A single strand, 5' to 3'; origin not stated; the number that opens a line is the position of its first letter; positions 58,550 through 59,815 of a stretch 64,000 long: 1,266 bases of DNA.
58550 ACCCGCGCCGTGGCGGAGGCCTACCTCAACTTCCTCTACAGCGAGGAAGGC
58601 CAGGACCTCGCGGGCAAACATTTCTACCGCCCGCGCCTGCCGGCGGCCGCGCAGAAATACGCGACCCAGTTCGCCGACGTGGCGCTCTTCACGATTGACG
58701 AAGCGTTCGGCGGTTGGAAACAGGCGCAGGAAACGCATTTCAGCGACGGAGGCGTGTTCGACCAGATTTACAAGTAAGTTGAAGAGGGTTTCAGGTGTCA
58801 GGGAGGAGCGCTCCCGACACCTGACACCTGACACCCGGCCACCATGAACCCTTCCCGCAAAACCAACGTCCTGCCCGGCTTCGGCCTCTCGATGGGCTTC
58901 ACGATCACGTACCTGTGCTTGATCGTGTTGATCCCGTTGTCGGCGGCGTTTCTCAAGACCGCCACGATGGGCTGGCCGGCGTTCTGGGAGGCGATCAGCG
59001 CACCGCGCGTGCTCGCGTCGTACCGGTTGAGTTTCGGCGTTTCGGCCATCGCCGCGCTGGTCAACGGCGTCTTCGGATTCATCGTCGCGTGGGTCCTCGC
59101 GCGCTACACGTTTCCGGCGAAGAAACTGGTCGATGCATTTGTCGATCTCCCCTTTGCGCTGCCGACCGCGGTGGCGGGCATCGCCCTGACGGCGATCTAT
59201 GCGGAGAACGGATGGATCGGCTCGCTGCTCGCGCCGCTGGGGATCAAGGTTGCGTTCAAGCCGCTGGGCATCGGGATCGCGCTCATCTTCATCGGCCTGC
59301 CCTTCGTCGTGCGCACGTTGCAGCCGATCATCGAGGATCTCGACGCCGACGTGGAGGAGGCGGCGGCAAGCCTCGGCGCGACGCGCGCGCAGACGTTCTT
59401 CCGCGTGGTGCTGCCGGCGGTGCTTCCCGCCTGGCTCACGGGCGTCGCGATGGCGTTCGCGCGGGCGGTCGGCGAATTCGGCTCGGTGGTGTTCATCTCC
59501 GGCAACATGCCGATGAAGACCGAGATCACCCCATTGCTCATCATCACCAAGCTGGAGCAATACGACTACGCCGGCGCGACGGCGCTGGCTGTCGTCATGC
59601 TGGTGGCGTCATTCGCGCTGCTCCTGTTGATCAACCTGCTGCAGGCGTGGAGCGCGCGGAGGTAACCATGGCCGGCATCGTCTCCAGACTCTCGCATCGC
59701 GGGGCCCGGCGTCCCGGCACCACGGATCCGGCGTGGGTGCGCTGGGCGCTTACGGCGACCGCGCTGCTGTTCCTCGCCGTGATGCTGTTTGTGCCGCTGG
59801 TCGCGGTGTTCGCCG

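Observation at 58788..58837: REP-like hairpin, copy 2, sits intercistronically between the binding-protein and permease genes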

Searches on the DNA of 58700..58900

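Call 46: search_rna_families(source=window, start=58700, end=58900, threshold=evalue, max_evalue=10)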
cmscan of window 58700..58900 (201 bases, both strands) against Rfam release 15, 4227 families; matches with E-value up to 10: 18.
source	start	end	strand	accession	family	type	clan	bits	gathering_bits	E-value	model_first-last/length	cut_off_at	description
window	58780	58836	-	RF04274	mir-9223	Gene; miRNA;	-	19.4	53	0.1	1-76/76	no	mir-9223 microRNA precursor family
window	58786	58836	+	RF03678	mir-3956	Gene; miRNA;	-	18.5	100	0.47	14-81/98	no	mir-3956 microRNA precursor family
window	58779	58842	-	RF03924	mir-1228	Gene; miRNA;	-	18.5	88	0.82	1-73/73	no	mir-1228 microRNA precursor family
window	58787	58835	-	RF03703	mir-3622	Gene; miRNA;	-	17.8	78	0.69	1-84/84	no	mir-3622 microRNA precursor family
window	58783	58839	+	RF04287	mir-9195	Gene; miRNA;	-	16.7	90.5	0.76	1-87/87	no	mir-9195 microRNA precursor family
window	58786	58836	-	RF04159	MIR1437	Gene; miRNA;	-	16.7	168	1.1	1-192/192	no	MIR1437 microRNA precursor family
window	58780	58844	-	RF00981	mir-939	Gene; miRNA;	-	16.4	84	2.1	1-82/82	no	mir-939 microRNA precursor family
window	58791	58831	-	RF00897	mir-675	Gene; miRNA;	-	16.3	86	4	1-73/73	no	mir-675 microRNA precursor family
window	58786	58836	+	RF04159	MIR1437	Gene; miRNA;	-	16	168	1.6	1-192/192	no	MIR1437 microRNA precursor family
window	58787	58835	+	RF03703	mir-3622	Gene; miRNA;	-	16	78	2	1-84/84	no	mir-3622 microRNA precursor family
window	58784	58837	-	RF03516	MIR5229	Gene; miRNA;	-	15.6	80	1.3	1-87/87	no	MIR5229 microRNA precursor family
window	58763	58851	-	RF04233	mir-680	Gene; miRNA;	-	14.7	104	3.5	1-101/101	no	mir-680 microRNA precursor family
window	58791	58833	+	RF03397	mir-1234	Gene; miRNA;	-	14.1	70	9.2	1-57/57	no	mir-1234 microRNA precursor family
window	58780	58843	-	RF00879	mir-615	Gene; miRNA;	-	13.9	90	9.8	1-85/85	no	mir-615 microRNA precursor family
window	58783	58839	+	RF03684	mir-1990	Gene; miRNA;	-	13.5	63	1.8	1-75/75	no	mir-1990 microRNA precursor family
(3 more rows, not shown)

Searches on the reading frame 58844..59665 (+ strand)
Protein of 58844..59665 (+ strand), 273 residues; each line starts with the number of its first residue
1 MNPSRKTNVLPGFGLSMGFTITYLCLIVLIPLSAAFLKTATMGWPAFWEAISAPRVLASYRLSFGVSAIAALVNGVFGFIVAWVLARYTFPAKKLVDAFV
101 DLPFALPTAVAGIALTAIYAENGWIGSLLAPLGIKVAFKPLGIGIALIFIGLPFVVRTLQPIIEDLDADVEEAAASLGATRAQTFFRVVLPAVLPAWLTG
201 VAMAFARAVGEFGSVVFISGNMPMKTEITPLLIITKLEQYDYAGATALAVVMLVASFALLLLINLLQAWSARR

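Call 10: search_protein_families(library=pfam, proteins=[window:58844-59665:+])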
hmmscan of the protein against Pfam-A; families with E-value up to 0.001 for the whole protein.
window:58844-59665:+ (273 aa): 1 family
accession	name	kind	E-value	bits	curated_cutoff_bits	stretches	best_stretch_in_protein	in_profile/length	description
PF00528.27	BPD_transp_1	-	1.7e-20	73.9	26.4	1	77-273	4-181/184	Binding-protein-dependent transport system inner membrane component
